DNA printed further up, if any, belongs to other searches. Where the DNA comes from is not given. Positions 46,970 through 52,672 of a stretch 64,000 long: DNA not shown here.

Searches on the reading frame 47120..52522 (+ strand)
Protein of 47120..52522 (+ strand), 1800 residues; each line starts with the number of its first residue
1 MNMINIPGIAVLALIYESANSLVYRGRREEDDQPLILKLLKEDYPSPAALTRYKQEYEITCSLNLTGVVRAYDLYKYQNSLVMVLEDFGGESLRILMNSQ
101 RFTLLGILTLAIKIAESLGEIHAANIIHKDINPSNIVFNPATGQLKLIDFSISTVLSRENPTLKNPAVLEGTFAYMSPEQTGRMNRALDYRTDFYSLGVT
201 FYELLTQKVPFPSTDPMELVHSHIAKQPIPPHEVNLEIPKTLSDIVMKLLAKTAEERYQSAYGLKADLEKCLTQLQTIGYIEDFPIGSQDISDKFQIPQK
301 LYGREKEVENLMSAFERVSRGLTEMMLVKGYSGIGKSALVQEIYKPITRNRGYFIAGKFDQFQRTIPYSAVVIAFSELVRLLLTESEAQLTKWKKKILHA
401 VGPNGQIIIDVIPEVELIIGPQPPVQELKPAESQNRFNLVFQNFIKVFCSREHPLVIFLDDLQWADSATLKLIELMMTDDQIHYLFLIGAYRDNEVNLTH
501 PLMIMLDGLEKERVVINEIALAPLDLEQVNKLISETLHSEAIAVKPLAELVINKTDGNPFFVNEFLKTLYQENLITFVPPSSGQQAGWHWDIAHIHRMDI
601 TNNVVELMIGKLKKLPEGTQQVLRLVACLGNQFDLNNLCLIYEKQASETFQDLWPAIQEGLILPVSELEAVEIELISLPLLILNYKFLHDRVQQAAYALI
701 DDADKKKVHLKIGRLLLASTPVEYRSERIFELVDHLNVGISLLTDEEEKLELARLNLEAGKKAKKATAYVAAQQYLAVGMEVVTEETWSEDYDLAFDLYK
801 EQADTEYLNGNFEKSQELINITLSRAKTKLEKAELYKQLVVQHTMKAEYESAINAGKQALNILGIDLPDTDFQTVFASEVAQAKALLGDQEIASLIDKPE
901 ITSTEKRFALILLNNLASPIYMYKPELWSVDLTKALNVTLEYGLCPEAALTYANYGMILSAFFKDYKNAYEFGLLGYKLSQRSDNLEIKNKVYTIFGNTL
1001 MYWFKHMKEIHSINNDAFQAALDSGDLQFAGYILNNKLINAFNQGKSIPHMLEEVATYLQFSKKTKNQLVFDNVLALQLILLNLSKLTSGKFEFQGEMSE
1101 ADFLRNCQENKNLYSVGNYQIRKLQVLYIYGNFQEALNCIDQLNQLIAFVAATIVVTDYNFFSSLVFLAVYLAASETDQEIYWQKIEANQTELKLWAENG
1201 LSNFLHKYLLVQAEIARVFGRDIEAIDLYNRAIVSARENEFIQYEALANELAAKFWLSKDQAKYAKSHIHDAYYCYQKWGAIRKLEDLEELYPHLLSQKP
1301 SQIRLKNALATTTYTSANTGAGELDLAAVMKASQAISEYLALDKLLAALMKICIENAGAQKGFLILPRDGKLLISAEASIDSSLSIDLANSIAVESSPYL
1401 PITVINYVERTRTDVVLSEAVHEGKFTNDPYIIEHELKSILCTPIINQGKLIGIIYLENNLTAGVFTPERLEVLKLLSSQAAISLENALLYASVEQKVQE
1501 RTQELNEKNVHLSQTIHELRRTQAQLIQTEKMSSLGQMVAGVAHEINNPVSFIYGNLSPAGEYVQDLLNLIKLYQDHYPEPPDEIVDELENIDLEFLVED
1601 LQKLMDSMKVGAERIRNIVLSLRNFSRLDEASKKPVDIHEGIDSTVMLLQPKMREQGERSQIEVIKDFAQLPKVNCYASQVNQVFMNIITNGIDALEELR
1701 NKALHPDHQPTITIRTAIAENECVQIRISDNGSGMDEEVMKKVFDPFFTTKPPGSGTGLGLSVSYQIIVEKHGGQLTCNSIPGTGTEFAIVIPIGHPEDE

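Call 81: search_protein_families(library=pfam, proteins=[window:47120-52522:+], max_evalue=0.0001)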
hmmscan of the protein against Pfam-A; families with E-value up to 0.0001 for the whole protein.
window:47120-52522:+ (1800 aa): 9 families
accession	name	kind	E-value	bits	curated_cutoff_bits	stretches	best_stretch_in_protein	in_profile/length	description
PF13191.12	AAA_16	-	1.7e-43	149.4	32.6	1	300-488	1-167/167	AAA ATPase domain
PF00069.31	Pkinase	-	1.8e-34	119.8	31.7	1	20-259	12-253/263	Protein kinase domain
PF02518.31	HATPase_c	-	3.2e-23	82.7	26.4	1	1679-1794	4-109/111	Histidine kinase-, DNA gyrase B-, and HSP90-like ATPase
PF07714.23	PK_Tyr_Ser-Thr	-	6.2e-20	72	23.1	1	21-258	13-249/258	Protein tyrosine and serine/threonine kinase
PF01590.32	GAF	-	3.9e-14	53.7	22.4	1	1342-1485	2-133/133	GAF domain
PF13185.12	GAF_2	-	1.9e-09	38.3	28.6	1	1342-1486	4-136/136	GAF domain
PF00512.31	HisKA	-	1.4e-06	28.7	26.9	0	1535-1558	2-25/66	His Kinase A (phospho-acceptor) domain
PF25503.1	TPR_CHK1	-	1.8e-05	24.6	27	1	1095-1262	38-208/245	CHK1-like, TPR repeats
PF17667.7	Pkinase_fungal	-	5.6e-05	22.5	24.1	0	82-179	269-363/387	Fungal protein kinase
